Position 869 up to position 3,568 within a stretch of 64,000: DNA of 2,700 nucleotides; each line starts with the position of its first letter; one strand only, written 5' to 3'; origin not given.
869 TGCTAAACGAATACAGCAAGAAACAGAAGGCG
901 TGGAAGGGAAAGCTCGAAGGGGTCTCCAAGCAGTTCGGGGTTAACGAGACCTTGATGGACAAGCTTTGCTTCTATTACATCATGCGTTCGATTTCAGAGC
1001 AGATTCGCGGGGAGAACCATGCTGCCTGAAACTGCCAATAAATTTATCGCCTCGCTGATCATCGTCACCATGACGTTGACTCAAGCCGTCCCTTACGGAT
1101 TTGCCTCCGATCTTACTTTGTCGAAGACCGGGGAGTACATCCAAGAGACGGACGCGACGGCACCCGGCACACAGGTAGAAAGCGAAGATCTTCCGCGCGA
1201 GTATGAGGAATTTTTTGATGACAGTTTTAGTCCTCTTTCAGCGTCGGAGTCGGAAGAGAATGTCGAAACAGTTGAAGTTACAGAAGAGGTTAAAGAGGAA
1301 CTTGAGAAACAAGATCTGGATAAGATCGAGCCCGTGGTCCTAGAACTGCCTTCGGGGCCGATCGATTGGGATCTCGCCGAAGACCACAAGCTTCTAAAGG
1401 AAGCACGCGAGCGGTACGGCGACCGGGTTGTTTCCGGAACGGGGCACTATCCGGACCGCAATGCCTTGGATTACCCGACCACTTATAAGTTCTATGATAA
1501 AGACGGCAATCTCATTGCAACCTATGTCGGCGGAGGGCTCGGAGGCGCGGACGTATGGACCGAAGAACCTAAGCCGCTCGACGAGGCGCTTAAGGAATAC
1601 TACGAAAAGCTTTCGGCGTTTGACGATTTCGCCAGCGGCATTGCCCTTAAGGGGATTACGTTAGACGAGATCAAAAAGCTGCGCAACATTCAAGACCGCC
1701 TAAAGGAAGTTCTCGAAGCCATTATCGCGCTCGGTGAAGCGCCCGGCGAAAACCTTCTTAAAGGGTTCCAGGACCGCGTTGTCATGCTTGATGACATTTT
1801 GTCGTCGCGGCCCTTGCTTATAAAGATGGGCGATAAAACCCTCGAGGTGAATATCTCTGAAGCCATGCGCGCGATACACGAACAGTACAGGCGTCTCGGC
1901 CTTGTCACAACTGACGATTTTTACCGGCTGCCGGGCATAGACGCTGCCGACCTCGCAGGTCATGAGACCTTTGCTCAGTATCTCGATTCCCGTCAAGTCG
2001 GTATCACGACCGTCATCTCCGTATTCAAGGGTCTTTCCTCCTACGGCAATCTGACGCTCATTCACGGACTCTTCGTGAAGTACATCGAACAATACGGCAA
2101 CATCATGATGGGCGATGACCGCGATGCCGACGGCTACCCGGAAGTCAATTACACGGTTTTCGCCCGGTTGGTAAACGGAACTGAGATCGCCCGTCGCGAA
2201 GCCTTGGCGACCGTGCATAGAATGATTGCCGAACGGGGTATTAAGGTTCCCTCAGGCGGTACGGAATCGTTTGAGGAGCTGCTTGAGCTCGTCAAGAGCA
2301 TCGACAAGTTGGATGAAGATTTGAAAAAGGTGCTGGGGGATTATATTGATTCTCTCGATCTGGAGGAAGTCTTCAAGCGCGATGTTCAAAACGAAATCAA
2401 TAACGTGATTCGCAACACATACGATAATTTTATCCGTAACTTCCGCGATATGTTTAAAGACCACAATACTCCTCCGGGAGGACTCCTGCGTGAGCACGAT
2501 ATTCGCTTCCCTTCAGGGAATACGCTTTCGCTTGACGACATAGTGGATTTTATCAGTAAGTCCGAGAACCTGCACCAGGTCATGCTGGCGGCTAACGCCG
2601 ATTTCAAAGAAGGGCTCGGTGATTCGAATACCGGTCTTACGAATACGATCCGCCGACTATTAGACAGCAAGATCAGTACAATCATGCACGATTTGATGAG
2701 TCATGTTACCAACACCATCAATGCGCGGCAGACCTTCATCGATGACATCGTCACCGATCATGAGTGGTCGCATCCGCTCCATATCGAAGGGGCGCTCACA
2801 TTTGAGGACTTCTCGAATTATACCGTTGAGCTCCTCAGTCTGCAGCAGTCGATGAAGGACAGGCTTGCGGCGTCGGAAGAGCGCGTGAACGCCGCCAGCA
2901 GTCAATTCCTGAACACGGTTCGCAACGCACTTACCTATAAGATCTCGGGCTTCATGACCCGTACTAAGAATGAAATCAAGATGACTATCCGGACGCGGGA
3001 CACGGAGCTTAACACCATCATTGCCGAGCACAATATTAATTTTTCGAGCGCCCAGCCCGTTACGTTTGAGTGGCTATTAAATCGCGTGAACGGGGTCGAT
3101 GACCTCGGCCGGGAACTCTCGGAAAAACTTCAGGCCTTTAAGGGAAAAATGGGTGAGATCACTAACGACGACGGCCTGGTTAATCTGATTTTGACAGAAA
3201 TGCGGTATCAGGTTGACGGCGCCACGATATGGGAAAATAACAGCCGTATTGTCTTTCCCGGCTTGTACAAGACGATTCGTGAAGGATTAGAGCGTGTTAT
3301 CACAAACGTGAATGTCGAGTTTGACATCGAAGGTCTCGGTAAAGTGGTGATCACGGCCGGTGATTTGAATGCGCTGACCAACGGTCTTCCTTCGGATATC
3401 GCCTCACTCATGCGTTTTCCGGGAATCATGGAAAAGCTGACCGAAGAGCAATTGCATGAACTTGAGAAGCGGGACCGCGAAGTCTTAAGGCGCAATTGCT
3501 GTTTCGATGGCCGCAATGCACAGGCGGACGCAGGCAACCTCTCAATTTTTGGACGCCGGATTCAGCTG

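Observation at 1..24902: Operon-like block: LytTR regulator, coupled micro-ORF, giant protein, dockerin/PT-linker protein, Trp-repeat protein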

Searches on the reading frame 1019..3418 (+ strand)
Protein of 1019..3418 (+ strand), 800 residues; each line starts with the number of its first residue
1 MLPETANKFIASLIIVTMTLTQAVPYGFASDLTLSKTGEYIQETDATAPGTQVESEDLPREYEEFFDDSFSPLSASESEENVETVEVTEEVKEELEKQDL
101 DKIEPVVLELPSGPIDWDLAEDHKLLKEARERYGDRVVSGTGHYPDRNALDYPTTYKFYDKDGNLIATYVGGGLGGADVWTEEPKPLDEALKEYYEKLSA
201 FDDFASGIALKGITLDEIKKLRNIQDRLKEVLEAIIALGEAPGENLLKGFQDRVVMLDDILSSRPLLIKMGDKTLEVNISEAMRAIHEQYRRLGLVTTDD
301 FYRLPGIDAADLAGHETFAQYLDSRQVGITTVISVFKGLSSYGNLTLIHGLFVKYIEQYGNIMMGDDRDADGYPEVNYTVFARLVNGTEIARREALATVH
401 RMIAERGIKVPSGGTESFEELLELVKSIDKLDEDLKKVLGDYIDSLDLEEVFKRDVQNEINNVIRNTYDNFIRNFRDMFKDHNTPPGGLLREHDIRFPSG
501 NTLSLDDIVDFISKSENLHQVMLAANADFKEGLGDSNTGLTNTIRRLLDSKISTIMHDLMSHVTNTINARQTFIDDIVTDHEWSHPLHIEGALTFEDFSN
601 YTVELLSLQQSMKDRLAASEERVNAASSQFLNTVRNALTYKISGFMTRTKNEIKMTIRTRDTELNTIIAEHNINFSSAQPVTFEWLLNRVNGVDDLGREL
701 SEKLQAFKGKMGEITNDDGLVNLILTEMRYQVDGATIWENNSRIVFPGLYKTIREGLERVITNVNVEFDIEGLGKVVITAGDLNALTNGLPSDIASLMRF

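Call 38: find_related_loci(query=window:1019-3418:+, collection=genome_contigs, flank=10000)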
Query window:1019-3418:+ (800 aa) in genome_contigs; peptide patterns used: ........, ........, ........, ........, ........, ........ (x = any residue, [..] = any of these).
46 stretches matched a pattern, but none encodes a relative of the query by tblastn (E <= 1e-3).
